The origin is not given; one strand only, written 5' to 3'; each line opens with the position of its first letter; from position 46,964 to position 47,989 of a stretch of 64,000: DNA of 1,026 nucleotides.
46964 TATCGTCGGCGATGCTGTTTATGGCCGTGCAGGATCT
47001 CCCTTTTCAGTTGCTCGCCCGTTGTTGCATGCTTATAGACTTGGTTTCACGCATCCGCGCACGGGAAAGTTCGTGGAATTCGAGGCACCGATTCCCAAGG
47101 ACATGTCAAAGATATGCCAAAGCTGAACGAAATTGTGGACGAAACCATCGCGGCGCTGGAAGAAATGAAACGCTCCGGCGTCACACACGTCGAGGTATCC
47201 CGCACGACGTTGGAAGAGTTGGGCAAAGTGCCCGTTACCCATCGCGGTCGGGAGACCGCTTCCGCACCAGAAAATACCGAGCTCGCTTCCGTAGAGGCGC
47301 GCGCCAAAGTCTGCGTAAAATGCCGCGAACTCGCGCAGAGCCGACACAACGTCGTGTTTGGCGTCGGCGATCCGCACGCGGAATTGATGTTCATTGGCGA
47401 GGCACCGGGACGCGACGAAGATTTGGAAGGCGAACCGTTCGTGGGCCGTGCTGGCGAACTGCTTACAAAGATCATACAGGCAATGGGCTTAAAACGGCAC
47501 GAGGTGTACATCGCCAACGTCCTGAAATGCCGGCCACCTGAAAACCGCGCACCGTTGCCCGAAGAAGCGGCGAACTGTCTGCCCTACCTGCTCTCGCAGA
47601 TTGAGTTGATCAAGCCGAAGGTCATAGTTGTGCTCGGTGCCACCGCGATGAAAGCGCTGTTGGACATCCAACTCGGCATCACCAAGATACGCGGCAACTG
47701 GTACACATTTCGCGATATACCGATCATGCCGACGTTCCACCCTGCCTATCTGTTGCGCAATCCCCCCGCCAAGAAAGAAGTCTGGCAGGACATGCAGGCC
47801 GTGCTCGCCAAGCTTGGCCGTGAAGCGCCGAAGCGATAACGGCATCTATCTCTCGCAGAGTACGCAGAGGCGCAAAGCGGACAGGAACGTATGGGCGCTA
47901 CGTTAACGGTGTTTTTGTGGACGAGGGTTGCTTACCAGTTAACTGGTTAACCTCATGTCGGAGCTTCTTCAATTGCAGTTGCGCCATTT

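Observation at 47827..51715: Repeat-punctuated array of promoter-bearing accessory cassettes (membrane protein / DUF4870 / MNT nucleotidyltransferase / HicBA / MA zinc peptidase)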

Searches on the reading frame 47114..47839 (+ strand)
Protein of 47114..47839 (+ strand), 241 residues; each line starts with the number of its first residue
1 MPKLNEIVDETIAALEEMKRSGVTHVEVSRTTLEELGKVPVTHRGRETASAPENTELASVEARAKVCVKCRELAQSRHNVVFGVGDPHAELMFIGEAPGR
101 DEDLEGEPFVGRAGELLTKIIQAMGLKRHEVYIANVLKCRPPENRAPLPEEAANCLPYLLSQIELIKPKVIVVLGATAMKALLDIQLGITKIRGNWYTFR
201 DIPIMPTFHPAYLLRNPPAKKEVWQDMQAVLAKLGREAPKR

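Call 10: search_protein_families(library=pfam, proteins=[window:47114-47839:+], max_evalue=0.01)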
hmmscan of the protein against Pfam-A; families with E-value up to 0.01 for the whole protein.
window:47114-47839:+ (241 aa): 1 family
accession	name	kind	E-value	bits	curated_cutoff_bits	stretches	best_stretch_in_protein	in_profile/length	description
PF03167.25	UDG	-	6.6e-43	146.6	24.3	1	82-228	1-141/141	Uracil DNA glycosylase superfamily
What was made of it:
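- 47114..47839 (+): Family-4 uracil-DNA glycosylase. It is the conserved left anchor of the hotspot, and its last 13 nt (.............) are the start of P1A. Pfam PF03167, E = 6.6e-43 (call 10).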

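Call 18: find_encoding_contigs(protein=window:47114-47839:+, flank=10000, max_places=10)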
Protein window:47114-47839:+ (241 aa): 1 contig read that carries it; 1 place shown.
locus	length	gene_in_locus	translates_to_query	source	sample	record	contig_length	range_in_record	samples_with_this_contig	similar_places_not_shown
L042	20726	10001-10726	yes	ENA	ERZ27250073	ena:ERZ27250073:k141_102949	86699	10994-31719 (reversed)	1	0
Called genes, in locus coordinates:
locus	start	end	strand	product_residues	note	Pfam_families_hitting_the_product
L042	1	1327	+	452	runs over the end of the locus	PF02881:SRP54_N, PF01656:CbiA (faint), PF00448:SRP54, PF13401:AAA_22 (faint), PF02978:SRP_SPB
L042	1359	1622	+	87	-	PF00886:Ribosomal_S16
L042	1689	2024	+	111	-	PF13083:KH_KhpA-B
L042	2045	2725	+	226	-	PF01746:tRNA_m1G_MT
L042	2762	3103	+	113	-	PF01245:Ribosomal_L19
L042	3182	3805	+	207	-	PF01351:RNase_HII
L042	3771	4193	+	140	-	PF08378:NERD (weak), PF02021:UPF0102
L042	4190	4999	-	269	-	PF01555:N6_N4_Mtase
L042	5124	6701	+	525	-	PF02321:OEP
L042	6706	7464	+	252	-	PF01790:LGT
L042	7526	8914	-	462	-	PF07690:MFS_1, PF00083:Sugar_tr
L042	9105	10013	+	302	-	PF01479:S4, PF00849:PseudoU_synth_2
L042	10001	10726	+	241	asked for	PF03167:UDG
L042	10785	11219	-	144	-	-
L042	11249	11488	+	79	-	-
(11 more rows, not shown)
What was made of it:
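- The contig is a k141 short-read metagenome assembly (call 18).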

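Call 20: find_homologous_proteins(query=window:47114-47839:+, max_evalue=1e-40)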
Query window:47114-47839:+ (241 aa): 7977 proteins with E <= 1e-40 among 8000 candidates; the best 120 are listed.
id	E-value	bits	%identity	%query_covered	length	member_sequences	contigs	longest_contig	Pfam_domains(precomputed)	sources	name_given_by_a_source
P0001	6.1e-156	535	100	100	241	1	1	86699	PF03167.26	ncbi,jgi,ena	ncbi:MAG: uracil-DNA glycosylase [Verrucomicrobiia bacterium]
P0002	2.5e-135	467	85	100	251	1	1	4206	PF03167.26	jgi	jgi:uracil-DNA glycosylase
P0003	1.2e-127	442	82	100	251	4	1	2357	PF03167.26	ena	-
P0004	2.5e-127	441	82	100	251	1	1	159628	PF03167.26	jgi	jgi:DNA polymerase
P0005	1.2e-126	439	85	100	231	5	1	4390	PF03167.26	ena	-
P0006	7.2e-126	436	84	100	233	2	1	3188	PF03167.26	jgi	jgi:DNA polymerase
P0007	4.7e-125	434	80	100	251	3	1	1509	PF03167.26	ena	-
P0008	1.2e-121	423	78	100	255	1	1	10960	PF03167.26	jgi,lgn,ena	-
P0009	5.5e-121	421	79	100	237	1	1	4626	PF03167.26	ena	-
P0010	1.9e-120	419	77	100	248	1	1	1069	PF03167.26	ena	-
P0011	5.5e-120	417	76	100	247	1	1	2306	PF03167.26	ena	-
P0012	9.3e-120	416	76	100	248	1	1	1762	PF03167.26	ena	-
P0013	4.2e-119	414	75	100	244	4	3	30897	PF03167.26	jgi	jgi:DNA polymerase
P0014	2.1e-118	412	77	98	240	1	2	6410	PF03167.26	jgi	jgi:DNA polymerase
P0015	1.1e-117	410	77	100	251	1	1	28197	PF03167.26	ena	-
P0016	2.0e-117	409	76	99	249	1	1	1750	PF03167.26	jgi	jgi:DNA polymerase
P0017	1.0e-116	407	78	100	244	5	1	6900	PF03167.26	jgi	-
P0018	1.3e-116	406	73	100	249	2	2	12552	PF03167.26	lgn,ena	-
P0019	1.3e-116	406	75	100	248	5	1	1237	PF03167.26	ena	-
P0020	4.1e-116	405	73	100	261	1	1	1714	PF03167.26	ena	-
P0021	4.1e-116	405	75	98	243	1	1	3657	PF03167.26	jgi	jgi:uracil-DNA glycosylase family 4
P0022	4.7e-116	404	75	99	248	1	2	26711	PF03167.26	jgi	jgi:DNA polymerase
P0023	5.2e-116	404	74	100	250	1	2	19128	PF03167.26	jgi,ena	jgi:DNA polymerase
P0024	5.4e-116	404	70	98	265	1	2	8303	PF03167.26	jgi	jgi:DNA polymerase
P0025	6.5e-116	404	72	100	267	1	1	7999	PF03167.26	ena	-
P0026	6.5e-116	404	76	100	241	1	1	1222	PF03167.26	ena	-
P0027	7.1e-116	404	75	99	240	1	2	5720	PF03167.26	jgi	jgi:uracil-DNA glycosylase family 4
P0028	7.5e-116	404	74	100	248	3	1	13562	PF03167.26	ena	-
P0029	8.4e-116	404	76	99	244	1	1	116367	PF03167.26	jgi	jgi:DNA polymerase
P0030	1.1e-115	403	75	100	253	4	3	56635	PF03167.26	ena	-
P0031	1.7e-115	403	74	100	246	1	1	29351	PF03167.26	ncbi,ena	-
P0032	2.0e-115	402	71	98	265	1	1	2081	PF03167.26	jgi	jgi:uracil-DNA glycosylase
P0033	2.3e-115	402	74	100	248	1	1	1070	PF03167.26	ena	-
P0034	2.7e-115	402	73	100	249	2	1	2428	PF03167.26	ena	-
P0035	3.8e-115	401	71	99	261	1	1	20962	PF03167.26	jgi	jgi:DNA polymerase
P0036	3.8e-115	401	69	98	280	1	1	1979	PF03167.26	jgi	jgi:uracil-DNA glycosylase family 4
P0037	4.0e-115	401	70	98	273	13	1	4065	PF03167.26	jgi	-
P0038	4.1e-115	401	73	98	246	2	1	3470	PF03167.26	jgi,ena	jgi:DNA polymerase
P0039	5.1e-115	401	76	98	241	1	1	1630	PF03167.26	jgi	jgi:uracil-DNA glycosylase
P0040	6.9e-115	401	67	98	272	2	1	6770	PF03167.26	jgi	jgi:uracil-DNA glycosylase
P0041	8.1e-115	400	75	98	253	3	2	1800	PF03167.26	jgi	jgi:DNA polymerase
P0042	8.1e-115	400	72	98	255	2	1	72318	PF03167.26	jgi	jgi:uracil-DNA glycosylase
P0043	9.8e-115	400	76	99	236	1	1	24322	PF03167.26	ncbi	-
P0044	1.0e-114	400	73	100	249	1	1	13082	PF03167.26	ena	-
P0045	1.1e-114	400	75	98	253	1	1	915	PF03167.26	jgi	-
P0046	1.3e-114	400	69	100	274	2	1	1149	PF03167.26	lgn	-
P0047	1.3e-114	400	74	98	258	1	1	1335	PF03167.26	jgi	jgi:DNA polymerase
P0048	1.3e-114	400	75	98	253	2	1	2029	PF03167.26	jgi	jgi:uracil-DNA glycosylase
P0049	1.4e-114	400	75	100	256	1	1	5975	PF03167.26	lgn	-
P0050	1.5e-114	399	73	98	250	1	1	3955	PF03167.26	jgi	jgi:DNA polymerase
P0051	1.7e-114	399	72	100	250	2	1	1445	PF03167.26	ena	-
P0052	1.9e-114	399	74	98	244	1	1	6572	PF03167.26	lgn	-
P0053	2.0e-114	399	71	98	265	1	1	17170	PF03167.26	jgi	jgi:uracil-DNA glycosylase family 4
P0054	2.7e-114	399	73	99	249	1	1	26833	PF03167.26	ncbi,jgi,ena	-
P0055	3.0e-114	398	74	98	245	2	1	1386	PF03167.26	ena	-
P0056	3.2e-114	398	73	100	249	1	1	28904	PF03167.26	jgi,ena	-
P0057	3.2e-114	398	74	100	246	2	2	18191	PF03167.26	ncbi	-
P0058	3.4e-114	398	74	99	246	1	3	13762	PF03167.26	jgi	jgi:DNA polymerase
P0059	4.0e-114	398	67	98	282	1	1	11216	PF03167.26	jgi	jgi:uracil-DNA glycosylase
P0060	4.4e-114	398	73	100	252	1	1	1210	PF03167.26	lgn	-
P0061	5.5e-114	398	72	100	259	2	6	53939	PF03167.26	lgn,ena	-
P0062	5.7e-114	398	73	100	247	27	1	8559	PF03167.26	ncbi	-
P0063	6.1e-114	397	68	99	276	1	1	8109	PF03167.26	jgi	jgi:uracil-DNA glycosylase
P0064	6.4e-114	397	74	100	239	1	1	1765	PF03167.26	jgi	jgi:uracil-DNA glycosylase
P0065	8.4e-114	397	71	100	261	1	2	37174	PF03167.26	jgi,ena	-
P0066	1.2e-113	396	74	100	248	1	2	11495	PF03167.26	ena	-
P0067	1.4e-113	396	70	98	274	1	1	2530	PF03167.26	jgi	jgi:uracil-DNA glycosylase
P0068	1.5e-113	396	74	98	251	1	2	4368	PF03167.26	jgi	-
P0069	1.6e-113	396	74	100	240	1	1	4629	PF03167.26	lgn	-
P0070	1.7e-113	396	73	99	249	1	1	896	PF03167.26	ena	-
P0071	3.4e-113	395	69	98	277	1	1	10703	PF03167.26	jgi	jgi:DNA polymerase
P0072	3.7e-113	395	70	100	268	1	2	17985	PF03167.26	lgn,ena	-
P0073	4.0e-113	395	72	100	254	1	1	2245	PF03167.26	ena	-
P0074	4.5e-113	395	78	99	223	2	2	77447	PF03167.26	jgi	jgi:DNA polymerase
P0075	4.8e-113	394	71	98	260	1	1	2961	PF03167.26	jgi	jgi:uracil-DNA glycosylase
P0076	6.1e-113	394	74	98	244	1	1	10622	PF03167.26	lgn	-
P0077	6.1e-113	394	72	100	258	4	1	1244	PF03167.26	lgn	-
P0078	6.9e-113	394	73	99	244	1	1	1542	PF03167.26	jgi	jgi:uracil-DNA glycosylase family 4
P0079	7.4e-113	394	76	100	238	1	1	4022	PF03167.26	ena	-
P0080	7.8e-113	394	73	100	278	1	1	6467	PF03167.26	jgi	jgi:DNA polymerase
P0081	9.9e-113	393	73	100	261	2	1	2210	PF03167.26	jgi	-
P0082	1.2e-112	393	72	99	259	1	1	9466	PF03167.26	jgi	jgi:DNA polymerase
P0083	1.2e-112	393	72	98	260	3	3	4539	PF03167.26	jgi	jgi:DNA polymerase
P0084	1.3e-112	393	70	99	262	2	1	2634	PF03167.26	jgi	-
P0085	1.3e-112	393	69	98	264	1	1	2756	PF03167.26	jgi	-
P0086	1.4e-112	393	73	99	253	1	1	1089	PF03167.26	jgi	-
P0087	1.6e-112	393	72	97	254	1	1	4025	PF03167.26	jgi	jgi:uracil-DNA glycosylase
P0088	1.6e-112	393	74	100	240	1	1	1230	PF03167.26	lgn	-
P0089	1.9e-112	393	69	99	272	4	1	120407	PF03167.26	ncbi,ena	ncbi:MAG: uracil-DNA glycosylase [Verrucomicrobiia bacterium]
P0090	2.0e-112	392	73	98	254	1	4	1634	PF03167.26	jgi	jgi:uracil-DNA glycosylase family 4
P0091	2.0e-112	392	73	100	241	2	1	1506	PF03167.26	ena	-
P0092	2.3e-112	392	73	98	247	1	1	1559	PF03167.26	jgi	-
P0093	3.1e-112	392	74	100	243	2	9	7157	PF03167.26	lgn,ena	-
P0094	3.5e-112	392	69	100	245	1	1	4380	PF03167.26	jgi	jgi:DNA polymerase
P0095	3.6e-112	392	74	98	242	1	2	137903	PF03167.26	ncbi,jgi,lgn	jgi:uracil-DNA glycosylase family 4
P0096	3.9e-112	392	72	100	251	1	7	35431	PF03167.26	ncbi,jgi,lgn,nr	ncbi:MAG: uracil-DNA glycosylase [Verrucomicrobia bacterium]|nr:uracil-DNA glycosylase [Verrucomicro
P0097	4.7e-112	391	72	100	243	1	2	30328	PF03167.26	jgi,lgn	jgi:DNA polymerase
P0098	4.8e-112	391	70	98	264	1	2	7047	PF03167.26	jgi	jgi:DNA polymerase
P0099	9.0e-112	390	72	100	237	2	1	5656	PF03167.26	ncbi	-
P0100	9.4e-112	390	67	100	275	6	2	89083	PF03167.26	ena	-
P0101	1.2e-111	390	72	99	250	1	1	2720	PF03167.26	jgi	jgi:DNA polymerase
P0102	1.6e-111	389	74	100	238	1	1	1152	PF03167.26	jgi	jgi:uracil-DNA glycosylase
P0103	1.8e-111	389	70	99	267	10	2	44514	PF03167.26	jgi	-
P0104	1.9e-111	389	71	100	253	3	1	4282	PF03167.26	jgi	-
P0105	1.9e-111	389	73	100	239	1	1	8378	PF03167.26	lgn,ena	-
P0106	2.5e-111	389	72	99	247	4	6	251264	PF03167.26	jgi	jgi:DNA polymerase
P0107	2.6e-111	389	69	100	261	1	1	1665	PF03167.26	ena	-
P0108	3.3e-111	389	70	99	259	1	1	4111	PF03167.26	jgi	jgi:DNA polymerase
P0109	3.3e-111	388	71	100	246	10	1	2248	PF03167.26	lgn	-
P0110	3.8e-111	388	72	100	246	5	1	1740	PF03167.26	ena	-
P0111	5.6e-111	388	72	100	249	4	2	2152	PF03167.26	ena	-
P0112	5.9e-111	388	72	98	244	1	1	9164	PF03167.26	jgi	jgi:uracil-DNA glycosylase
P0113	8.9e-111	387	73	100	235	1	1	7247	PF03167.26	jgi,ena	-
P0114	1.1e-110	387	72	99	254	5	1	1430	PF03167.26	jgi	jgi:uracil-DNA glycosylase family 4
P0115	1.1e-110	387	71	99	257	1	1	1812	PF03167.26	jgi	jgi:DNA polymerase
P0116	1.2e-110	387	72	99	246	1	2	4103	PF03167.26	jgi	jgi:uracil-DNA glycosylase family 4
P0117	1.3e-110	387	71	100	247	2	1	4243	PF03167.26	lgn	-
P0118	1.9e-110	386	71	100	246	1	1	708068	PF03167.26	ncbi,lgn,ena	-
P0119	2.2e-110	386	73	100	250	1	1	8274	PF03167.26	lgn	-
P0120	2.3e-110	386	72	100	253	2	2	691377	PF03167.26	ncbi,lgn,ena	-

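Call 21: find_encoding_contigs(protein=P0004, flank=10000, max_places=3)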
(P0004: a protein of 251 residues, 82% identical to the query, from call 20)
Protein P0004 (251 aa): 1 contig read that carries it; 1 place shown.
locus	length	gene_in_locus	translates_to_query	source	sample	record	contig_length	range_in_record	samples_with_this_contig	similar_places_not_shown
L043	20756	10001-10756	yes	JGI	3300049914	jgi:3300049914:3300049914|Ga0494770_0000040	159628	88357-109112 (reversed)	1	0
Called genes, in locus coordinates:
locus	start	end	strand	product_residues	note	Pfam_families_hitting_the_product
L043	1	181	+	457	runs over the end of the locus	PF00860:Xan_ur_permease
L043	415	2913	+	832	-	PF02203:TarH, PF12729:4HB_MCP_1, PF13426:PAS_9, PF13188:PAS_8, PF13426:PAS_9, PF00989:PAS, PF08448:PAS_4, PF13426:PAS_9, +11 more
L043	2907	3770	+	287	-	PF02518:HATPase_c, PF00072:Response_reg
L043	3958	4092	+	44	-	-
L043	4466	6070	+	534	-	PF02321:OEP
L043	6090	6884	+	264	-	PF01790:LGT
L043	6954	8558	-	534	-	PF00083:Sugar_tr (weak), PF07690:MFS_1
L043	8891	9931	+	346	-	PF01479:S4, PF00849:PseudoU_synth_2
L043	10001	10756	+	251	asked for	PF03167:UDG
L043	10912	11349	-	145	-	-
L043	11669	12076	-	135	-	-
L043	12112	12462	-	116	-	-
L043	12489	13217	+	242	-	PF01555:N6_N4_Mtase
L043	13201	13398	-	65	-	-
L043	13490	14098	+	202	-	PF15515:MvaI_BcnI (weak), PF02976:MutH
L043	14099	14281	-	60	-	-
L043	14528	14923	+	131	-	PF09685:MamF_MmsF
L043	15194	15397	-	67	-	PF07927:HicA_toxin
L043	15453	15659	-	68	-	PF15919:HicB_lk_antitox, PF21748:UPF0150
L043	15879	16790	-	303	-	PF13485:Peptidase_MA_2 (weak)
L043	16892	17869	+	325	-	PF00106:adh_short (faint), PF01073:3Beta_HSD, PF01370:Epimerase, PF02719:Polysacc_synt_2, PF04321:RmlD_sub_bind, PF13460:NAD_binding_10 (weak), PF16363:GDP_Man_Dehyd, PF07993:NAD_binding_4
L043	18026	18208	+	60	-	-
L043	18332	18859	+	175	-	PF00156:Pribosyltran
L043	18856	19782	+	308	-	PF02729:OTCace_N, PF00185:OTCace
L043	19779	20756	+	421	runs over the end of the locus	PF07969:Amidohydro_3 (weak), PF01979:Amidohydro_1, PF12890:DHOase, PF07969:Amidohydro_3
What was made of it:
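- L043: a methyltransferase plus MutH-like endonuclease, DUF4870, hicBA and the peptidase, with no NTase (call 21).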

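Call 22: find_encoding_contigs(protein=P0002, flank=10000, max_places=3)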
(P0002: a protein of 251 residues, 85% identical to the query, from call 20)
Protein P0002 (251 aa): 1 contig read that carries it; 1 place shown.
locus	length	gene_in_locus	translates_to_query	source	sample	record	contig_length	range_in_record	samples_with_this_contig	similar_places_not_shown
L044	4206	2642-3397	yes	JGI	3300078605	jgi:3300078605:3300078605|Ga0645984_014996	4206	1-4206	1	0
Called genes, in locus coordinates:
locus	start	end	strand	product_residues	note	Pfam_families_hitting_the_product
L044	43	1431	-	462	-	PF00083:Sugar_tr (faint), PF07690:MFS_1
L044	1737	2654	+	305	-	PF01479:S4, PF00849:PseudoU_synth_2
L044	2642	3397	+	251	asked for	PF03167:UDG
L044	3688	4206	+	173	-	?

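Call 23: find_encoding_contigs(protein=P0074, flank=10000, max_places=3)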
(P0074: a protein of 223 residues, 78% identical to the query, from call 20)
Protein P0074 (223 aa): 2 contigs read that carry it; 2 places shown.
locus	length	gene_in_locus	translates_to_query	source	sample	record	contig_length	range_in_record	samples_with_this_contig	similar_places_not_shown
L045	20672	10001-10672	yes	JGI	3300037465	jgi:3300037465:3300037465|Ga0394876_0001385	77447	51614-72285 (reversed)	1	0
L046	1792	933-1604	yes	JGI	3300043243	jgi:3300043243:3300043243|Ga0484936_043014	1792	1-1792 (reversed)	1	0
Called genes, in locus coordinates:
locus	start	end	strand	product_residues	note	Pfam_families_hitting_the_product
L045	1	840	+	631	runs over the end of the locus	PF13231:PMT_2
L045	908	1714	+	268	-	-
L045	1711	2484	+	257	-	PF02535:Zip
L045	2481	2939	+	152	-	-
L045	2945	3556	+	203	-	PF14014:DUF4230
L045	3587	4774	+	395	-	PF25917:BSH_RND, PF25973:BSH_CzcB, PF25876:HH_MFP_RND, PF25954:Beta-barrel_RND_2, PF25990:Beta-barrel_YknX, PF26002:Beta-barrel_AprE (weak), PF25989:YknX_C (faint)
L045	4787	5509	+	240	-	PF00005:ABC_tran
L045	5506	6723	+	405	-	PF12704:MacB_PCD, PF02687:FtsX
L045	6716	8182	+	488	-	PF02321:OEP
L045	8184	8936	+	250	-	PF01790:LGT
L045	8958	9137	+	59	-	-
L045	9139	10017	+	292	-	PF01479:S4 (faint), PF00849:PseudoU_synth_2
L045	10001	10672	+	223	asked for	PF03167:UDG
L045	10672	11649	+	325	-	PF01073:3Beta_HSD, PF01370:Epimerase, PF02719:Polysacc_synt_2, PF04321:RmlD_sub_bind, PF16363:GDP_Man_Dehyd, PF07993:NAD_binding_4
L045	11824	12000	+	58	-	-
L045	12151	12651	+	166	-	PF00156:Pribosyltran, PF14681:UPRTase (faint)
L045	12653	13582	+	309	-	PF02729:OTCace_N, PF00185:OTCace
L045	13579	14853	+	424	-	PF01979:Amidohydro_1, PF07969:Amidohydro_3 (weak), PF12890:DHOase, PF07969:Amidohydro_3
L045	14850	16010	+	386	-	PF00988:CPSase_sm_chain, PF00117:GATase, PF07722:Peptidase_C26 (faint)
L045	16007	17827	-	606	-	PF01134:GIDA, PF07992:Pyr_redox_2 (faint), PF12831:FAD_oxidored (weak), PF21680:GIDA_C_1st, PF13932:SAM_GIDA_C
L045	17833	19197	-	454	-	PF10396:TrmE_N, PF12631:MnmE_helical, PF01926:MMR_HSR1, PF02421:FeoB_N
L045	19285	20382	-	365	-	PF00437:T2SSE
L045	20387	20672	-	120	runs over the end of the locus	-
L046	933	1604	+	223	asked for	PF03167:UDG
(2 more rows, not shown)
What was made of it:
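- L045: empty, with the two genes abutting (call 23).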

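Call 34: find_encoding_contigs(protein=P0005, flank=10000, max_places=3)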
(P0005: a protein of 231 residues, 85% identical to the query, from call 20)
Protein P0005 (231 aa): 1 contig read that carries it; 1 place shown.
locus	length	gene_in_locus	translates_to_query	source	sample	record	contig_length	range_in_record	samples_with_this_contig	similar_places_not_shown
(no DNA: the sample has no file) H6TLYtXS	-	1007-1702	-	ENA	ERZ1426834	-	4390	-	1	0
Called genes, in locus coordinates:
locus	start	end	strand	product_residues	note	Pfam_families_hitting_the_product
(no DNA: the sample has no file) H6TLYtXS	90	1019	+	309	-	PF01479:S4, PF00849:PseudoU_synth_2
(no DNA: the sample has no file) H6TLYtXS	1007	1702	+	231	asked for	PF03167:UDG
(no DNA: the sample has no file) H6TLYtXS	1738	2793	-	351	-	PF01758:SBF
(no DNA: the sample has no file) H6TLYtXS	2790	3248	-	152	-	PF01451:LMWPc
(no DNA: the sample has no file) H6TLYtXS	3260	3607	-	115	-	PF12840:HTH_20 (weak), PF01022:HTH_5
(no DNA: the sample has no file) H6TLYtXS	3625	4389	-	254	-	?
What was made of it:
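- P0005 contig: an ars operon (call 34).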

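Call 35: find_encoding_contigs(protein=P0015, flank=10000, max_places=3)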
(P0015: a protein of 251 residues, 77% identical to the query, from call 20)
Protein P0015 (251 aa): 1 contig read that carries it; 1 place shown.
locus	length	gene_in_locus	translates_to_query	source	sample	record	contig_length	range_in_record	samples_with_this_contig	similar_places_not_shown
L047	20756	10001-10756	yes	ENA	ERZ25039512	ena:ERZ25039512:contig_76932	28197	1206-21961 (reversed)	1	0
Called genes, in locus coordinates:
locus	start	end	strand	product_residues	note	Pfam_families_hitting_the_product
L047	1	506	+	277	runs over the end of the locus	-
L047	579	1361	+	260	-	PF02535:Zip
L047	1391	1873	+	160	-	-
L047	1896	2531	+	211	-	PF14014:DUF4230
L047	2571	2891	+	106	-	-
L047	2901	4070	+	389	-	PF02321:OEP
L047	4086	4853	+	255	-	PF01790:LGT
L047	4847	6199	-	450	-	PF00703:Glyco_hydro_2, PF02836:Glyco_hydro_2_C, PF16355:DUF4982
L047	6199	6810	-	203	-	PF02837:Glyco_hydro_2_N, PF13364:BetaGal_ABD2 (weak), PF22666:Glyco_hydro_2_N2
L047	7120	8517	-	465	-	PF00083:Sugar_tr, PF07690:MFS_1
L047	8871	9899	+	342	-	PF01479:S4, PF00849:PseudoU_synth_2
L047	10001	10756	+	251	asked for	PF03167:UDG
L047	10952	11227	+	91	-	-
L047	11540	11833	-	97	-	PF11746:DUF3303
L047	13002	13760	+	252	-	PF27126:NmeDI_C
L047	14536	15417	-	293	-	PF08378:NERD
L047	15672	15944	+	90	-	PF14076:DUF4258 (weak)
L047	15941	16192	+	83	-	PF10049:DUF2283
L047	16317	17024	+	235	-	PF00034:Cytochrom_C (weak), PF13442:Cytochrome_CBB3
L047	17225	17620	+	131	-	PF09685:MamF_MmsF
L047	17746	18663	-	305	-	PF13485:Peptidase_MA_2 (weak)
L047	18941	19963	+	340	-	PF00106:adh_short (weak), PF01073:3Beta_HSD, PF01370:Epimerase, PF02719:Polysacc_synt_2, PF04321:RmlD_sub_bind, PF16363:GDP_Man_Dehyd, PF13460:NAD_binding_10, PF07993:NAD_binding_4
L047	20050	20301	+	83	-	-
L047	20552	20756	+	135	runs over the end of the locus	PF00156:Pribosyltran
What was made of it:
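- L047: DUF3303, NmeDI_C, NERD, DUF4258/DUF2283, cytochrome c, DUF4870 and the peptidase (call 35).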
